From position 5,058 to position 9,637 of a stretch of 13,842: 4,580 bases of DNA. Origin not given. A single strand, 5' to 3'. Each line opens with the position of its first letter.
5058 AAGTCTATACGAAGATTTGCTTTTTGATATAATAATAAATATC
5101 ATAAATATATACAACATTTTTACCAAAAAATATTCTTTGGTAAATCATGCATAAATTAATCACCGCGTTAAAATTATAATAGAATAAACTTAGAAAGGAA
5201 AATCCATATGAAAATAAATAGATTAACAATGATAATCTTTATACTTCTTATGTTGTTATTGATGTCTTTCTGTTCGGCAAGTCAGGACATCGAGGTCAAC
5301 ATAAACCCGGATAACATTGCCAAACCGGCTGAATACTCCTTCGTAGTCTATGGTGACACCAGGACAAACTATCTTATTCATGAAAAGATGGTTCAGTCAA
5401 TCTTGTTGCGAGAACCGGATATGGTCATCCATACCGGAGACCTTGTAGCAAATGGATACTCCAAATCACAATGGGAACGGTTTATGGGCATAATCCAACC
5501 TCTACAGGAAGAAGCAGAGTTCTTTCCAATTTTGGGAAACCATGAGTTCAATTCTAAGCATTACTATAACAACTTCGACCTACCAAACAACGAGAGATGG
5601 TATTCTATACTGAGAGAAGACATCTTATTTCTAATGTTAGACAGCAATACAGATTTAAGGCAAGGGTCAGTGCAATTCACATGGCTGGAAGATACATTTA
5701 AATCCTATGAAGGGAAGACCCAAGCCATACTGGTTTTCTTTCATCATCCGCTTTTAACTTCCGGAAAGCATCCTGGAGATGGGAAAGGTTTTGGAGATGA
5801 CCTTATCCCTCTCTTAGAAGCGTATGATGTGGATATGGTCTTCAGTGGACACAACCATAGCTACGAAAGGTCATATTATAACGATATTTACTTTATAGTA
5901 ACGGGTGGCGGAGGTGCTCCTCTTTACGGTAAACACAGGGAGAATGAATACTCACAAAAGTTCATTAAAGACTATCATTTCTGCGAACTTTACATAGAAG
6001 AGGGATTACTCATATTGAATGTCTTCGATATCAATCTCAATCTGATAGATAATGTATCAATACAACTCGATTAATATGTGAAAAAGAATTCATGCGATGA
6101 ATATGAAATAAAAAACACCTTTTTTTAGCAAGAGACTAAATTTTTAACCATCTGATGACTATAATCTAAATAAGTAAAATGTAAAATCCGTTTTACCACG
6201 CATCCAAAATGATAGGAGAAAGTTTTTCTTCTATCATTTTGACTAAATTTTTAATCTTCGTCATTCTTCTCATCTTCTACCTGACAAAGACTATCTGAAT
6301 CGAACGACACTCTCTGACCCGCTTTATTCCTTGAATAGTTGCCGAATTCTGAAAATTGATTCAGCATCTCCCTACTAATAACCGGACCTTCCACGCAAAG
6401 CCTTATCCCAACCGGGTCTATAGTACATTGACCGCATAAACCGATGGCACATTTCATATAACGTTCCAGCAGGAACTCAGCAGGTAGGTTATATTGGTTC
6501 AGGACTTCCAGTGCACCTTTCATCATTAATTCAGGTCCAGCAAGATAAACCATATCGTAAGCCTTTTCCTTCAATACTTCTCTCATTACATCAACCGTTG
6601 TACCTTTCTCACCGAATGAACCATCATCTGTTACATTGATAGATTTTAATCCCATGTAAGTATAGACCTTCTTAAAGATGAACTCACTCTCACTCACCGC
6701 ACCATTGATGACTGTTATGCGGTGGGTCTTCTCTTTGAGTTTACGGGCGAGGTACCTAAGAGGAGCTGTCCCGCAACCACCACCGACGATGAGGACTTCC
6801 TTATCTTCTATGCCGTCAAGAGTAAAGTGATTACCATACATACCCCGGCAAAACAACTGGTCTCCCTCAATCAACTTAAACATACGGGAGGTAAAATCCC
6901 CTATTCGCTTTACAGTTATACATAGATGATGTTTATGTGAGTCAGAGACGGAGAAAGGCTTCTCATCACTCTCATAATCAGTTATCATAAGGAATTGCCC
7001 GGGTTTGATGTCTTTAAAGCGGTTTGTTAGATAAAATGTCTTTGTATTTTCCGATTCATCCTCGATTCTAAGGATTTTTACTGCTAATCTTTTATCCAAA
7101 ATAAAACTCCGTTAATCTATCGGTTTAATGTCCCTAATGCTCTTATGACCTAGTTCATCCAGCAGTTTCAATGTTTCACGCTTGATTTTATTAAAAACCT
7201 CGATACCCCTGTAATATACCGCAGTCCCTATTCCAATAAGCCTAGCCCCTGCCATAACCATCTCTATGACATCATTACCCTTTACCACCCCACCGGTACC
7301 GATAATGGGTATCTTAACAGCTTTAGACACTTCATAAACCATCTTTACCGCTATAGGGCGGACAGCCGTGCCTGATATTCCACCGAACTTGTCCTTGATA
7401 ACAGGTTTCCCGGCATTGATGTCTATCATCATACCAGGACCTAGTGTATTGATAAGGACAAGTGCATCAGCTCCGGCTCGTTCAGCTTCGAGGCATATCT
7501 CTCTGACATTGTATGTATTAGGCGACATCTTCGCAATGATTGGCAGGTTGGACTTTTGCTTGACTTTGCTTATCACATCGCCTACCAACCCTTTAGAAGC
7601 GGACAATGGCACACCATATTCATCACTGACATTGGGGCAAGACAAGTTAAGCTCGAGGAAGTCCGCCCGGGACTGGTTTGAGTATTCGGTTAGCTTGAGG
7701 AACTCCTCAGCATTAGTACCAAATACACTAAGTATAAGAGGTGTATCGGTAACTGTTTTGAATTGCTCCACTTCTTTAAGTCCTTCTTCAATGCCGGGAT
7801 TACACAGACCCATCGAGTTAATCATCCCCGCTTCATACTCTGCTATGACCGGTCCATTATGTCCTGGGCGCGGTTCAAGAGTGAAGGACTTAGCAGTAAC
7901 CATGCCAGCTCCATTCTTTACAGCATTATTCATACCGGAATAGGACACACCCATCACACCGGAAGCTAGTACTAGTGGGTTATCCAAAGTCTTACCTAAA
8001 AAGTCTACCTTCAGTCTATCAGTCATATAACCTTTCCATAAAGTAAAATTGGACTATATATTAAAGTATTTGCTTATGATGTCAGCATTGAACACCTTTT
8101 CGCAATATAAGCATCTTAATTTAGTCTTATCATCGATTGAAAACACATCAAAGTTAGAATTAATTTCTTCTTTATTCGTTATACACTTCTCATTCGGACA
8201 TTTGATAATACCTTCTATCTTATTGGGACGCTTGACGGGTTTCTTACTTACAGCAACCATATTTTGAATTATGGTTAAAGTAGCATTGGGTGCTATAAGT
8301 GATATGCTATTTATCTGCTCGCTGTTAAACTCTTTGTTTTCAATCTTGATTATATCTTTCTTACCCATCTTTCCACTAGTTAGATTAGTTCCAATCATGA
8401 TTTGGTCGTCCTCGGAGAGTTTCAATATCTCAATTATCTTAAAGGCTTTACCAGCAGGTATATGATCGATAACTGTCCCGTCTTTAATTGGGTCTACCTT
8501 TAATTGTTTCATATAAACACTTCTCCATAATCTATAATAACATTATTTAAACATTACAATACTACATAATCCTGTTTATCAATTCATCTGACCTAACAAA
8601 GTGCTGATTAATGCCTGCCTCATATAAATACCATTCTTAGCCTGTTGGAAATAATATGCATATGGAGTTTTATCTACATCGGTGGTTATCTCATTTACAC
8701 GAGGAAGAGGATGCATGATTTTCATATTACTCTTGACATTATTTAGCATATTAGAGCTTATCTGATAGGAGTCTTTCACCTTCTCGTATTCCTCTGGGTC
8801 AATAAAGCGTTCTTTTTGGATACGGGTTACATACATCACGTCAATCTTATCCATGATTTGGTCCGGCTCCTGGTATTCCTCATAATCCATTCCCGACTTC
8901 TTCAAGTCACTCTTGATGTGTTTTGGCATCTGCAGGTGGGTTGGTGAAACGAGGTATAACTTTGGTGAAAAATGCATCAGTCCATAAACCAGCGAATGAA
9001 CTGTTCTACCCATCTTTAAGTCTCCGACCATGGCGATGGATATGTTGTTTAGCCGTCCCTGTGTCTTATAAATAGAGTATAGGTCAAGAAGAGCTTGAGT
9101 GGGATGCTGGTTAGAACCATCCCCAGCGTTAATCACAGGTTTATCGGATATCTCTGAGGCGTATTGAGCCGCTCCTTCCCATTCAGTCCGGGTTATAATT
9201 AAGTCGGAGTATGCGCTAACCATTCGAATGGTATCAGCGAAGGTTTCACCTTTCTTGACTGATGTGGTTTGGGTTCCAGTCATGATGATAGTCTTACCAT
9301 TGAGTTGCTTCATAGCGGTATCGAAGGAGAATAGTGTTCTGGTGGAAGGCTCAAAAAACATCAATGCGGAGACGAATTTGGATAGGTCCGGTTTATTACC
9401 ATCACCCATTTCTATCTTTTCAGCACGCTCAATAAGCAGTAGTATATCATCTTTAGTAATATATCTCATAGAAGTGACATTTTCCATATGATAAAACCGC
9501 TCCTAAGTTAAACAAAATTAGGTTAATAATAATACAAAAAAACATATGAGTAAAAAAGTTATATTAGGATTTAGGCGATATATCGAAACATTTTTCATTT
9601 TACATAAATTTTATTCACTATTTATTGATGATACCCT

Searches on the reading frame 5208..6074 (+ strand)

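Call 6: search_protein_families(library=pfam, proteins=[window:5208-6074:+], max_evalue=0.01)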
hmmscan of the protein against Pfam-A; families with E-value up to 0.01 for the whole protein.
window:5208-6074:+ (288 aa): 2 families
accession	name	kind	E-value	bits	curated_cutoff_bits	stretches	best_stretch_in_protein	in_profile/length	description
PF00149.33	Metallophos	-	1.4e-18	68.5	21.5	1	45-219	3-191/191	Calcineurin-like phosphoesterase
PF12850.12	Metallophos_2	-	3e-06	27.7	27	1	46-241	4-141/154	Calcineurin-like phosphoesterase superfamily domain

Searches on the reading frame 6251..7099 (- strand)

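Call 6: search_protein_families(library=pfam, proteins=[window:6251-7099:-], max_evalue=0.01)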
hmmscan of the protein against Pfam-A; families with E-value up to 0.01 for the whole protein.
window:6251-7099:- (282 aa): 2 families
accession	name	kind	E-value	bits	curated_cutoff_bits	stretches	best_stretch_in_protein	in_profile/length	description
PF10418.14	DHODB_Fe-S_bind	-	8.1e-10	38.7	23.9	1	212-245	1-39/41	Iron-sulfur cluster binding domain of dihydroorotate dehydrogenase B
PF00175.26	NAD_binding_1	-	3.8e-06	28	22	1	105-196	2-107/109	Oxidoreductase NAD-binding domain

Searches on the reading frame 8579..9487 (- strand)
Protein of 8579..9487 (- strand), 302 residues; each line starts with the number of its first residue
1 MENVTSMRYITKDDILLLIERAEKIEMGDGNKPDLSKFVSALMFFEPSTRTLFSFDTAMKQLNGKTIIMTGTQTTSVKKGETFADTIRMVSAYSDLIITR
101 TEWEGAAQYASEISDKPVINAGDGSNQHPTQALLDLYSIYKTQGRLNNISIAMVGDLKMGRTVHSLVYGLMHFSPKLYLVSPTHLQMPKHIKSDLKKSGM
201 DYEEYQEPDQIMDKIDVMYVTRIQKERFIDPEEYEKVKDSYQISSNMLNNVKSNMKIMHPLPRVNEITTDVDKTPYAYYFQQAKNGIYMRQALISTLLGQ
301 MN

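Call 21: list_cluster_members(proteins=[window:8579-9487:-, window:7112-8026:-, window:1842-3254:+, window:9694-10950:-, window:5208-6074:+, P0002, P0005, P0003, P0004])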
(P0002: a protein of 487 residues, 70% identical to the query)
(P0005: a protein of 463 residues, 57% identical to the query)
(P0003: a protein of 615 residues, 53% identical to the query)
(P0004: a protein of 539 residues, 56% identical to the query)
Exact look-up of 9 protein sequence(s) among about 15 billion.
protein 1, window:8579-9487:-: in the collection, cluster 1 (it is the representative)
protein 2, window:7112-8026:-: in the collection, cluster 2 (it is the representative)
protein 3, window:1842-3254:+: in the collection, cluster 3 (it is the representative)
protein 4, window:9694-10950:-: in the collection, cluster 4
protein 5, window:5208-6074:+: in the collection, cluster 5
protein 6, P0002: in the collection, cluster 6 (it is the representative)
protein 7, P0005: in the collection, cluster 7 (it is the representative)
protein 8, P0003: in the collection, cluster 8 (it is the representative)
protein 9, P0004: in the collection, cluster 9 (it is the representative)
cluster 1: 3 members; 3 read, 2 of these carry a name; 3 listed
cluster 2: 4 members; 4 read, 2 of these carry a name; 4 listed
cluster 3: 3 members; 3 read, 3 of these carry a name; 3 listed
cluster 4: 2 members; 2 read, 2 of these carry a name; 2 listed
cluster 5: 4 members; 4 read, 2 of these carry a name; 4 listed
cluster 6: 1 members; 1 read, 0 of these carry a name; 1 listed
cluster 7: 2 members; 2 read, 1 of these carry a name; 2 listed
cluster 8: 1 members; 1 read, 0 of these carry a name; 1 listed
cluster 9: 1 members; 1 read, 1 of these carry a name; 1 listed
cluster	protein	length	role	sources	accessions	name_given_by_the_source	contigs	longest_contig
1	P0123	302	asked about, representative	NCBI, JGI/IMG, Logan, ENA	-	aspartate carbamoyltransferase catalytic subunit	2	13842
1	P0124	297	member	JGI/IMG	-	aspartate carbamoyltransferase catalytic subunit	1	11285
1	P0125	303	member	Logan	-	-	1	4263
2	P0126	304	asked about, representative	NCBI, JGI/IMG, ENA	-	dihydroorotate dehydrogenase (NAD+) catalytic subunit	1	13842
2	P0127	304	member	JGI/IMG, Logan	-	dihydroorotate dehydrogenase (NAD+) catalytic subunit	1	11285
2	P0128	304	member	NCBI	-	-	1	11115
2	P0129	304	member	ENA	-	-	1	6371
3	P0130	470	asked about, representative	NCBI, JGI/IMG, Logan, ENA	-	flotillin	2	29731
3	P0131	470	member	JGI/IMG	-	flotillin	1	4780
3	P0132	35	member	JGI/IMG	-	hypothetical protein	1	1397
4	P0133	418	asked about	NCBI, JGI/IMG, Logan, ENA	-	phosphoserine phosphatase RsbU/P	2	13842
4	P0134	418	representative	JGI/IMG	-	sigma-B regulation protein RsbU (phosphoserine phosphatase)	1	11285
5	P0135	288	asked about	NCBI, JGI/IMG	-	acid phosphatase type 7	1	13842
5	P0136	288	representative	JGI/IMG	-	3',5'-cyclic AMP phosphodiesterase CpdA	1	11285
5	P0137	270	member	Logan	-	-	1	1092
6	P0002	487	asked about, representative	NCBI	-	-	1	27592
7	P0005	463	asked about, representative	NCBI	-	-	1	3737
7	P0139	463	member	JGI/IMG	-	rRNA-processing protein FCF1/tRNA A-37 threonylcarbamoyl transferase component Bud32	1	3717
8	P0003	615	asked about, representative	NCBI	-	-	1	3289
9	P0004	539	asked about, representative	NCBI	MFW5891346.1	MAG: protein kinase domain-containing protein, partial [bacterium]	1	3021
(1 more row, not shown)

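Call 40: find_homologous_proteins(query=window:8579-9487:-, max_evalue=1e-40)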
Query window:8579-9487:- (302 aa): 7995 proteins with E <= 1e-40 among 8000 candidates; the best 120 are listed.
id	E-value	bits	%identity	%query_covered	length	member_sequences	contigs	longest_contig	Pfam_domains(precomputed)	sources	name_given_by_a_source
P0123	6.4e-196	667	100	100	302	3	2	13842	PF00185.31,PF02729.27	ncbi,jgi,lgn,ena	jgi:aspartate carbamoyltransferase catalytic subunit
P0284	3.8e-167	573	85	100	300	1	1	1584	PF00185.31,PF02729.27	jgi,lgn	jgi:aspartate carbamoyltransferase catalytic subunit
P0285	6.6e-164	562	84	100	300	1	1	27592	PF00185.31,PF02729.27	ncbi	-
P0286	6.2e-153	526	78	99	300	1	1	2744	PF00185.31,PF02729.27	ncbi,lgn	-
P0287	1.3e-132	459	70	99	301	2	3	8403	PF00185.31,PF02729.27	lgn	-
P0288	4.0e-132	458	69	99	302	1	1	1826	PF00185.31,PF02729.27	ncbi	-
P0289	8.6e-132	457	70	99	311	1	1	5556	PF00185.31,PF02729.27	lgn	-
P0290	2.9e-128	445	68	98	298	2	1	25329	PF00185.31,PF02729.27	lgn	-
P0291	1.2e-125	436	65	99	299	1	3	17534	PF00185.31,PF02729.27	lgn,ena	-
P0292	2.1e-125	436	65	99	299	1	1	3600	PF00185.31,PF02729.27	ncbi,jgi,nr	ncbi:MAG: aspartate carbamoyltransferase [Candidatus Cloacimonadota bacterium]|nr:MAG: aspartate car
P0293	2.3e-125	436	65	99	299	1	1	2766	PF00185.31,PF02729.27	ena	-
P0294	9.1e-122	424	64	99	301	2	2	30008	PF00185.31,PF02729.27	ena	-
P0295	6.0e-120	418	63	99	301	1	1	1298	PF00185.31,PF02729.27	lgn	-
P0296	1.3e-119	417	63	99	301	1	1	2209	PF00185.31,PF02729.27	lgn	-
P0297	1.5e-119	416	63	99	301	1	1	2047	PF00185.31,PF02729.27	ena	-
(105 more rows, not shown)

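Call 70: find_encoding_contigs(protein=P0139, flank=2000, max_places=3)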
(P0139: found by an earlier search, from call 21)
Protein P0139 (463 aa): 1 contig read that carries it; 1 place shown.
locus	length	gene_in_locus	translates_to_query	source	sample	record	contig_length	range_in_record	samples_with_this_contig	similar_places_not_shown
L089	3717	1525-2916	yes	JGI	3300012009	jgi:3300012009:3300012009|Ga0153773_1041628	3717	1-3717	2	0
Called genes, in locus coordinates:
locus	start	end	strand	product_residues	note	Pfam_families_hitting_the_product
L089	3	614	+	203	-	?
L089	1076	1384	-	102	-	-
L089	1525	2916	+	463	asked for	PF00069:Pkinase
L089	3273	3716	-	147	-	?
